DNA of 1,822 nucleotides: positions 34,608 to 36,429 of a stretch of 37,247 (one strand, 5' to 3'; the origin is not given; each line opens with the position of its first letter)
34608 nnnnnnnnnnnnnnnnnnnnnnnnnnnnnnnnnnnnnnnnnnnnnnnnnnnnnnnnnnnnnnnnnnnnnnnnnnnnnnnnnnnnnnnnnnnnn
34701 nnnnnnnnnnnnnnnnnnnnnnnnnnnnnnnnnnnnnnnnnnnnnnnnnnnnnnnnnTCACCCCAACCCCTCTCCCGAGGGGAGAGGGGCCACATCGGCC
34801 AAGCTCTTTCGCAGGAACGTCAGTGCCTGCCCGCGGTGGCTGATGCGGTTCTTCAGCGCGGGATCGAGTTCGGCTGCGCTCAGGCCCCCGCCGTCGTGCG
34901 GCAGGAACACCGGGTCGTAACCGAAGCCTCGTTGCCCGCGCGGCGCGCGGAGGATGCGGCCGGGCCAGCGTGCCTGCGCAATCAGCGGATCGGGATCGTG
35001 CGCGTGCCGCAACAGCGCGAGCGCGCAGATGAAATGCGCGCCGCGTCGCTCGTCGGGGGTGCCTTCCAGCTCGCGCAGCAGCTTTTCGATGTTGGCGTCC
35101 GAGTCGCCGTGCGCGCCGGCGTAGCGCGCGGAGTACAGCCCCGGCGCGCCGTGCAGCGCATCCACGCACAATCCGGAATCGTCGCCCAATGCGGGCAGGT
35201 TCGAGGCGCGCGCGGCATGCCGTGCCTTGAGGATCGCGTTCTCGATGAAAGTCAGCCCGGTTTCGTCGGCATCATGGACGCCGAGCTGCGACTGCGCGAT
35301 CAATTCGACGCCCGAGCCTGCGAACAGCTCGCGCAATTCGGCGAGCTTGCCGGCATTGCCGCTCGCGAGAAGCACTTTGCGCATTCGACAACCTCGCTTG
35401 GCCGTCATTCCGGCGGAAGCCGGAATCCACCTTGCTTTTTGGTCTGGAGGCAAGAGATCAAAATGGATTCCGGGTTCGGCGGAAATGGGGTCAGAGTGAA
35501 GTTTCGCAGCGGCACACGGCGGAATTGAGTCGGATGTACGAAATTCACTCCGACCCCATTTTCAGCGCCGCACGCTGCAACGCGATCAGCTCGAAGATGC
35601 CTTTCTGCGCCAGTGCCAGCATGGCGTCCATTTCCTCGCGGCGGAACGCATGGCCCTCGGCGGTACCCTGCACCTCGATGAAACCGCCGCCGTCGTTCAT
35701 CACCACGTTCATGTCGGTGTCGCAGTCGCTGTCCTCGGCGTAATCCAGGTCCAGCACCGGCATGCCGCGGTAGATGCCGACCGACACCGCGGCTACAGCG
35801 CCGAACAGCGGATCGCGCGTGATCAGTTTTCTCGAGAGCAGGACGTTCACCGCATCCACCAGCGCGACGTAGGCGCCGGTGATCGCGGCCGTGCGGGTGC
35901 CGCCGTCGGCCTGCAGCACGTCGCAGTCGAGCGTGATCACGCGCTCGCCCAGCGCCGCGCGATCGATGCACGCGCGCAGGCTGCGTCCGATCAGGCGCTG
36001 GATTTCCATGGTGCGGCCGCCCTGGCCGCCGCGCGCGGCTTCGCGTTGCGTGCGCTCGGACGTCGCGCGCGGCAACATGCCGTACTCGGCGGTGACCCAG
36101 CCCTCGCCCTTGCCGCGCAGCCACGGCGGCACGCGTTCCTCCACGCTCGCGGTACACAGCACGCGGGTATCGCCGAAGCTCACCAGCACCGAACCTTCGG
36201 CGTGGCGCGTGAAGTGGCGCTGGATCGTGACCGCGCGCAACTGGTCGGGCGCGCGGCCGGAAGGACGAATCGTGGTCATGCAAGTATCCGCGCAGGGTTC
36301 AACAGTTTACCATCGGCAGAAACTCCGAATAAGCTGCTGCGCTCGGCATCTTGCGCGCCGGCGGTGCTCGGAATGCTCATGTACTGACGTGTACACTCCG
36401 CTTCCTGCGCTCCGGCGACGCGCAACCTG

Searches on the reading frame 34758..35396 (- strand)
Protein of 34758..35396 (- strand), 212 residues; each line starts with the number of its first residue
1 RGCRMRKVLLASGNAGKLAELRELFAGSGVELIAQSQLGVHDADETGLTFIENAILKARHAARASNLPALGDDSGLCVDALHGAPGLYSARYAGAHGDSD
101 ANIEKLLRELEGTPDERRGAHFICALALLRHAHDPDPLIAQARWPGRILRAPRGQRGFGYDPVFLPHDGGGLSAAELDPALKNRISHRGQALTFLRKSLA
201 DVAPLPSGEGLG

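Call 15: search_protein_families(library=pfam, proteins=[window:34758-35396:-], max_evalue=0.001)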
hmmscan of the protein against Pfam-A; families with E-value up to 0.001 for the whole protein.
window:34758-35396:- (212 aa): 1 family
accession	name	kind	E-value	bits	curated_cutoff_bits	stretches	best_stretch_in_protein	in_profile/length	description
PF01725.21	Ham1p_like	-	1.1e-61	208.4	22.5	1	8-196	1-184/186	Ham1 family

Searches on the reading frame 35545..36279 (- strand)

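Call 15: search_protein_families(library=pfam, proteins=[window:35545-36279:-], max_evalue=0.001)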
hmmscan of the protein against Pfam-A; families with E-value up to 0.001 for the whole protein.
window:35545-36279:- (244 aa): 2 families
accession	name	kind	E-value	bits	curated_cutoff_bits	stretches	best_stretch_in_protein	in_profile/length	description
PF01138.27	RNase_PH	-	2.3e-28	99.7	25.5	1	13-143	1-127/130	3' exoribonuclease family, domain 1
PF03725.20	RNase_PH_C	-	4.3e-13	49.4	20.8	1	161-227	2-67/67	3' exoribonuclease family, domain 2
